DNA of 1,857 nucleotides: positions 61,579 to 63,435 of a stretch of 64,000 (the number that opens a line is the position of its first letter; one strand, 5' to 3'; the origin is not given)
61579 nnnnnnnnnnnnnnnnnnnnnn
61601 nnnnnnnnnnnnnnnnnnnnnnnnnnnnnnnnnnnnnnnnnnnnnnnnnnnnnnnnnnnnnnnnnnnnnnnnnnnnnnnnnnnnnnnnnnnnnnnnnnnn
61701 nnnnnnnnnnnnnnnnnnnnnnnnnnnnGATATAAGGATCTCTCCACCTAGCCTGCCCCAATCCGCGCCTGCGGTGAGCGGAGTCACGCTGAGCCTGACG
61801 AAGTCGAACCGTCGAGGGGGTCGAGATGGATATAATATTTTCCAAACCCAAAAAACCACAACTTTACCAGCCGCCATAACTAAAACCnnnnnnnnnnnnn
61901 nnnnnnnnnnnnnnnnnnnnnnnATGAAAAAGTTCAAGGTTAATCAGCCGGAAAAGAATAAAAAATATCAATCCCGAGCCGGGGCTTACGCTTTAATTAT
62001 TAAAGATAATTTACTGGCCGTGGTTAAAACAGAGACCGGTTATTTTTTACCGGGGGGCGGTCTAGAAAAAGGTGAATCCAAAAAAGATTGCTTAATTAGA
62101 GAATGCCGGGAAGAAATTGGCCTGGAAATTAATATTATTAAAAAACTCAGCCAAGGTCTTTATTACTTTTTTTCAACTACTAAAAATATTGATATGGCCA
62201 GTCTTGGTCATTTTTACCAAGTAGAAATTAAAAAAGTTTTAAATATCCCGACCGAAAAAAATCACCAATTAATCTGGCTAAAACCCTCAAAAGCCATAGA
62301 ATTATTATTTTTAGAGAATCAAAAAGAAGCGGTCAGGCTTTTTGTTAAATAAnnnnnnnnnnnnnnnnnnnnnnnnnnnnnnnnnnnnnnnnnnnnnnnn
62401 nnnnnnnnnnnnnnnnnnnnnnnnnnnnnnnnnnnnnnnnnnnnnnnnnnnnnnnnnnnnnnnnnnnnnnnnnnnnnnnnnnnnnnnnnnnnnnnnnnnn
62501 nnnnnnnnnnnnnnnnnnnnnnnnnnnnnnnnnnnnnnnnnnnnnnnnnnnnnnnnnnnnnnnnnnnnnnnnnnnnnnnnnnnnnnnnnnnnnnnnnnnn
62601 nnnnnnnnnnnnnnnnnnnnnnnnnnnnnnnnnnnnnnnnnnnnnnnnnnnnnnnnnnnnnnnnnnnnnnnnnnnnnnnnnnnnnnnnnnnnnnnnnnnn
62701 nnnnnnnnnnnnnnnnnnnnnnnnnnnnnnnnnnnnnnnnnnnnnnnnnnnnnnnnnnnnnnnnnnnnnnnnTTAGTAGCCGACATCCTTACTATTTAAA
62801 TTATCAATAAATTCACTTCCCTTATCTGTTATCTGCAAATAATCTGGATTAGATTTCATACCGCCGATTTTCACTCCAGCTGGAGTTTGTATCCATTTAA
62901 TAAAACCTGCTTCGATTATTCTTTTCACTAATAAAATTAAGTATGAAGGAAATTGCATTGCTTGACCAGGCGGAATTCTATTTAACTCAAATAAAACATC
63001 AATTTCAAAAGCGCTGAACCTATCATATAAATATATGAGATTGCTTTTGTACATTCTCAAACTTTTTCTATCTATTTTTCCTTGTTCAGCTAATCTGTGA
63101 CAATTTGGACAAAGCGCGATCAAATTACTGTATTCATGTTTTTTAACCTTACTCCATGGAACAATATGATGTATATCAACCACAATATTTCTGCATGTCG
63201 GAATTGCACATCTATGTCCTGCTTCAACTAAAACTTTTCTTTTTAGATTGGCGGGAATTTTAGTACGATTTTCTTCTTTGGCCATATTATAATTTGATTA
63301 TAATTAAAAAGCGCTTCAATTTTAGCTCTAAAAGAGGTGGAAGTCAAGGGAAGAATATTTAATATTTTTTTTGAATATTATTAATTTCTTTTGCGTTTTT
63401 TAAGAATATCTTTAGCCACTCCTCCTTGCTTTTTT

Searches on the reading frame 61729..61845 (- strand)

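Call 67: search_protein_families(library=pfam, proteins=[window:61729-61845:-], max_evalue=10)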
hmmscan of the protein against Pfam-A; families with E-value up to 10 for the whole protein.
seq(39 aa): 1 family
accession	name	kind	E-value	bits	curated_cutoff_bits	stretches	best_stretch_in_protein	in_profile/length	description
PF16243.10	Sm_like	-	0.24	12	29.4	1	2-35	22-55/85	Sm_like domain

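Call 79: search_protein_families(library=ncbifam, proteins=[window:61729-61845:-], max_evalue=10)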
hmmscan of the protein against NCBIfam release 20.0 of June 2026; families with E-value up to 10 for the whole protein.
seq(39 aa): 0 families

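Call 80: search_protein_families(library=phrogs, proteins=[window:61729-61845:-], max_evalue=10)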
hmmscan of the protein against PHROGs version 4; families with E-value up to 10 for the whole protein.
seq(39 aa): 0 families

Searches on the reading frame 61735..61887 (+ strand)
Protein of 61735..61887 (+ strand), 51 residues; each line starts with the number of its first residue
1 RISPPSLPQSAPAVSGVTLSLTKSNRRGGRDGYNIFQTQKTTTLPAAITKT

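Call 67: search_protein_families(library=pfam, proteins=[window:61735-61887:+], max_evalue=10)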
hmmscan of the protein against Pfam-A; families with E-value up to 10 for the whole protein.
seq(51 aa): 0 families

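Call 79: search_protein_families(library=ncbifam, proteins=[window:61735-61887:+], max_evalue=10)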
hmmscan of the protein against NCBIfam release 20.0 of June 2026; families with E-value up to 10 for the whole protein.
seq(51 aa): 1 family
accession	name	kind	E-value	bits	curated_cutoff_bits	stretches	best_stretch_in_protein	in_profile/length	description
NF008637.1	PRK11627.1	equivalog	0.075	12.6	242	1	6-44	32-70/192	hypothetical protein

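Call 80: search_protein_families(library=phrogs, proteins=[window:61735-61887:+], max_evalue=10)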
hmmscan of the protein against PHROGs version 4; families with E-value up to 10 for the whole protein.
seq(51 aa): 1 family
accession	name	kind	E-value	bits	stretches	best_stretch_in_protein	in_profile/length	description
phrog_26298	-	head and packaging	0.14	13.4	1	13-46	39-73/114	virion structural protein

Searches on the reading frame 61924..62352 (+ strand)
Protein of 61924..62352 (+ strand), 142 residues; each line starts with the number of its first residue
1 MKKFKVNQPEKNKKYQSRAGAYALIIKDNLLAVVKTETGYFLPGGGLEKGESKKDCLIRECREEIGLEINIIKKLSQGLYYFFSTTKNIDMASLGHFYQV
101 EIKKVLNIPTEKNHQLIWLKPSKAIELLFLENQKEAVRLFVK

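Call 54: search_protein_families(library=pfam, proteins=[window:61924-62352:+], max_evalue=0.01)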
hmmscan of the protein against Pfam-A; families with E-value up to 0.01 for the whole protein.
window:61924-62352:+ (142 aa): 1 family
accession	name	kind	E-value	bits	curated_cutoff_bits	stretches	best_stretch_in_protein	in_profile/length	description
PF00293.34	NUDIX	-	3.2e-13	50.3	21.1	1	19-134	4-128/134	NUDIX domain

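Call 56: find_homologous_proteins(query=window:61924-62352:+, max_evalue=1e-10)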
Query window:61924-62352:+ (142 aa): 16 proteins with E <= 1e-10 among 35 candidates.
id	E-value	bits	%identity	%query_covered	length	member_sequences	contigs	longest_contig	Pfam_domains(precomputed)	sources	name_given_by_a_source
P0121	4.6e-87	307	100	100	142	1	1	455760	PF00293.35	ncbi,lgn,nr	ncbi:MAG: NUDIX domain-containing protein [Patescibacteria group bacterium]|nr:NUDIX domain-containi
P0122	3.9e-58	213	67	99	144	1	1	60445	PF00293.35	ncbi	ncbi:MAG: NUDIX domain-containing protein [Patescibacteria group bacterium]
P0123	1.0e-50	189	61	100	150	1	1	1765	PF00293.35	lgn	-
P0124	9.1e-50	186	58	100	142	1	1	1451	PF00293.35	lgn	-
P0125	2.1e-48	182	60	99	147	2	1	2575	PF00293.35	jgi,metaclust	metaclust:\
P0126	7.3e-48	180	57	100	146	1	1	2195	PF00293.35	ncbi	-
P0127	5.8e-47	177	60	99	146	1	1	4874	PF00293.35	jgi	jgi:8-oxo-dGTP diphosphatase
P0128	2.7e-46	175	58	99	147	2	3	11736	PF00293.35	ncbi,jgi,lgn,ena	-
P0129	4.9e-46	174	57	99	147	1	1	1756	PF00293.35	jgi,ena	-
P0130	7.9e-46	173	56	99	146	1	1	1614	PF00293.35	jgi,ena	-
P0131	3.6e-45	171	56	99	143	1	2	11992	PF00293.35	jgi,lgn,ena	-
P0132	3.3e-44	168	57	99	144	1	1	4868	PF00293.35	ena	-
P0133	4.5e-40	155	55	100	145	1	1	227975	PF00293.35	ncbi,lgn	-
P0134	5.0e-22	96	41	100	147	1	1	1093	PF00293.35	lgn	-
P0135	3.5e-15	74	37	89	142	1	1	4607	PF00293.35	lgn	-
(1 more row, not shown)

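Call 57: find_encoding_contigs(protein=P0122, flank=3000, max_places=2)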
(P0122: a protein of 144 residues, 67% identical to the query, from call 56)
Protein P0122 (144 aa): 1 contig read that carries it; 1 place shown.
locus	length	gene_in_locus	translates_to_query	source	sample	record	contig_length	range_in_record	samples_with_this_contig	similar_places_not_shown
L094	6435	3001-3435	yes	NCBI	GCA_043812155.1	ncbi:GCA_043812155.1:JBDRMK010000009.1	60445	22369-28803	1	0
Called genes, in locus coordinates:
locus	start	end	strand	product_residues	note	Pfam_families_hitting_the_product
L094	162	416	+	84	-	-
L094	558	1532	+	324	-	PF02899:Phage_int_SAM_1 (faint), PF00589:Phage_integrase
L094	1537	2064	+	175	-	-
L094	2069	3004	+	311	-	PF02899:Phage_int_SAM_1, PF13102:Phage_int_SAM_5 (weak), PF00589:Phage_integrase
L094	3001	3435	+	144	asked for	PF00293:NUDIX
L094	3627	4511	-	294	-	PF00586:AIRS (weak), PF02769:AIRS_C (weak)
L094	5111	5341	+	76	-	-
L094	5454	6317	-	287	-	-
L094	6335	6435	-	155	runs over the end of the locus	-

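Call 58: find_encoding_contigs(protein=P0128, flank=3000, max_places=2)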
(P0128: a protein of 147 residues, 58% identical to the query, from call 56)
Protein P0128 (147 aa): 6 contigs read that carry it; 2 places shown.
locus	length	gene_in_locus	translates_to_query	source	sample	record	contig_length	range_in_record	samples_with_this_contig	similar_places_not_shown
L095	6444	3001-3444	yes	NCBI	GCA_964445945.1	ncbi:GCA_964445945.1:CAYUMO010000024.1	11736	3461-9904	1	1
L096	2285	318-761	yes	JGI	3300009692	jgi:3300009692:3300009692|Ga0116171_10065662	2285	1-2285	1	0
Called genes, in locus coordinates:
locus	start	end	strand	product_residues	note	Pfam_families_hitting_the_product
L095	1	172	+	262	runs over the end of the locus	PF00459:Inositol_P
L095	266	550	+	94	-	PF00014:Kunitz_BPTI (weak)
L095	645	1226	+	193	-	-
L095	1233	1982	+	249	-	PF08843:AbiEii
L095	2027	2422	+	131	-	-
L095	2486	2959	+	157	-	PF00293:NUDIX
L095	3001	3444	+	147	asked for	PF00293:NUDIX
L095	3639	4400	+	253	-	PF13641:Glyco_tranf_2_3, PF00535:Glycos_transf_2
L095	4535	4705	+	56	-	-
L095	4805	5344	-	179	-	-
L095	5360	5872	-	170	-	-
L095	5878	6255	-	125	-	-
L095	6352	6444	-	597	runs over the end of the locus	PF07973:tRNA_SAD, PF00587:tRNA-synt_2b, PF03129:HGTP_anticodon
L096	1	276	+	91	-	?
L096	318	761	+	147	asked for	PF00293:NUDIX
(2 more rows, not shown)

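Call 59: find_encoding_contigs(protein=P0127, flank=3000, max_places=1)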
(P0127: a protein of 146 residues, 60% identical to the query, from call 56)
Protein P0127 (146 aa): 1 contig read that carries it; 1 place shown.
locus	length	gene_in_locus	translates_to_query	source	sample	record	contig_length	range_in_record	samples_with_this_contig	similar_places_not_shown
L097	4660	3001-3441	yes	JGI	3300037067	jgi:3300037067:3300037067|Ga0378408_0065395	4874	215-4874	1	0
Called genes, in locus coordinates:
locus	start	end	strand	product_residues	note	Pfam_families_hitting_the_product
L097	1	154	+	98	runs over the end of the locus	-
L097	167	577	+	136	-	-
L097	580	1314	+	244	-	PF01479:S4, PF00849:PseudoU_synth_2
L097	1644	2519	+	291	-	PF08538:DUF1749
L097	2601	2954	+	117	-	-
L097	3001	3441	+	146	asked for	PF00293:NUDIX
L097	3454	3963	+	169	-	PF01841:Transglut_core (weak)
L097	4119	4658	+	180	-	?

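Call 60: find_encoding_contigs(protein=P0131, flank=3000, max_places=1)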
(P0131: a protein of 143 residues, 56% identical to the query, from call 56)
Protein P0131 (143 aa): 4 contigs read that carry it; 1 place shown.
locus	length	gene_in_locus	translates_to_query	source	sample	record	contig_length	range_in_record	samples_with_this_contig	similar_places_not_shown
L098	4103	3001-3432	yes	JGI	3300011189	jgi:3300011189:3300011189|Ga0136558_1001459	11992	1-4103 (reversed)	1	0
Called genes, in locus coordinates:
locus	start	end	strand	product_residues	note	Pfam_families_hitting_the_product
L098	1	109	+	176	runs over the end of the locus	-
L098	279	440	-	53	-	-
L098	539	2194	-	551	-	PF03030:H_PPase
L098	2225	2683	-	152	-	PF03030:H_PPase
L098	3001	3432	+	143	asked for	PF00293:NUDIX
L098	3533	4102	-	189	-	PF00005:ABC_tran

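Call 62: find_encoding_contigs(protein=P0121, flank=10000, max_places=2)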
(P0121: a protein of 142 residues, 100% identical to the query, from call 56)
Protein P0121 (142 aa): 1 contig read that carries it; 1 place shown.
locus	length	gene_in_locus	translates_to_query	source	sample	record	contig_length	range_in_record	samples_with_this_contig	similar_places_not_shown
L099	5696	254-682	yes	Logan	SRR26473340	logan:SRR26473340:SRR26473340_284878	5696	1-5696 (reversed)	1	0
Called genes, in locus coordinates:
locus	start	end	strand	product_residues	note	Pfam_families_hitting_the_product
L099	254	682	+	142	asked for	PF00293:NUDIX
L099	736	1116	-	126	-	-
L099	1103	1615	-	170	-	PF01844:HNH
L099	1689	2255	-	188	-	PF18728:HEPN_AbiV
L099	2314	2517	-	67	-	-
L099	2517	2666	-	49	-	-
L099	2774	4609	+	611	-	PF01726:LexA_DNA_bind, PF00717:Peptidase_S24, PF13847:Methyltransf_31 (faint), PF02384:N6_Mtase, PF20473:MmeI_Mtase (faint), PF13489:Methyltransf_23 (faint), PF05175:MTS, PF07669:Eco57I, +1 more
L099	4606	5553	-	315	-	-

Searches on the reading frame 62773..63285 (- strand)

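Call 54: search_protein_families(library=pfam, proteins=[window:62773-63285:-], max_evalue=0.01)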
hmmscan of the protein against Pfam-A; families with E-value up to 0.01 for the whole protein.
window:62773-63285:- (170 aa): 3 families
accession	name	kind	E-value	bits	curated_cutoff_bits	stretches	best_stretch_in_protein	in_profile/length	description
PF01844.29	HNH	-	4e-10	40.1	21.4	1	37-65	15-43/47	HNH endonuclease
PF13391.12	HNH_2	-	6e-05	23.3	21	1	26-69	1-61/66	HNH endonuclease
PF13395.12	HNH_4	-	0.0035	17.7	22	1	36-57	18-39/54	HNH endonuclease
